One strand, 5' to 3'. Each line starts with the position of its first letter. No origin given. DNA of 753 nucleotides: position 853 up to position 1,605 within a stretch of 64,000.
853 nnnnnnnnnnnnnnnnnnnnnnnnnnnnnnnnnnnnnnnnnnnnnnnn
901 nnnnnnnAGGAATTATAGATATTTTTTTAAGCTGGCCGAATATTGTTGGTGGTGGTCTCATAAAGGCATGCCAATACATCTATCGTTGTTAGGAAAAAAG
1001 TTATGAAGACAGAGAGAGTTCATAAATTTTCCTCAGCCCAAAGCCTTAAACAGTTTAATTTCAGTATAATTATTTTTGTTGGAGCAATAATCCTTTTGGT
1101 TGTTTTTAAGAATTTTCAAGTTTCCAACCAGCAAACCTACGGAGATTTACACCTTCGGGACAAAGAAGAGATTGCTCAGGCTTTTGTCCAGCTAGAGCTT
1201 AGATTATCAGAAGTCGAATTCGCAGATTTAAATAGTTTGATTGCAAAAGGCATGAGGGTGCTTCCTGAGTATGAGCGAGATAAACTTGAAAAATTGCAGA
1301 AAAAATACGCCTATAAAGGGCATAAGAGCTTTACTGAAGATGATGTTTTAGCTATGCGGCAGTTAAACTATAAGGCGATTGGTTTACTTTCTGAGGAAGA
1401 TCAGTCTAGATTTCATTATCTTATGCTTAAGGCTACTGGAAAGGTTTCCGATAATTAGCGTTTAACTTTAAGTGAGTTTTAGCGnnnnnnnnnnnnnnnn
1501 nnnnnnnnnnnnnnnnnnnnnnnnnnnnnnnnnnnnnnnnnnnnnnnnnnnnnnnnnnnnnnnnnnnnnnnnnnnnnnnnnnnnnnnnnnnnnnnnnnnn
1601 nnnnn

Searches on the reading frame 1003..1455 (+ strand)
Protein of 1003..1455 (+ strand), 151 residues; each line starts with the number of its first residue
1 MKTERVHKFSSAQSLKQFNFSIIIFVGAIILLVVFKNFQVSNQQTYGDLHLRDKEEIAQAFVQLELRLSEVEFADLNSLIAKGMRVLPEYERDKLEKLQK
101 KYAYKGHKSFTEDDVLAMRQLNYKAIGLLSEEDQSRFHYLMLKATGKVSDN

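Call 15: search_protein_families(library=ncbifam, proteins=[window:1003-1455:+], max_evalue=0.01)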
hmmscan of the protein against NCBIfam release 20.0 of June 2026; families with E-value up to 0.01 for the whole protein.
window:1003-1455:+ (151 aa): 0 families

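Call 16: search_protein_families(library=pfam, proteins=[window:1003-1455:+], max_evalue=0.01)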
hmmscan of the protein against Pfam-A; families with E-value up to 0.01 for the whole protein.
window:1003-1455:+ (151 aa): 0 families
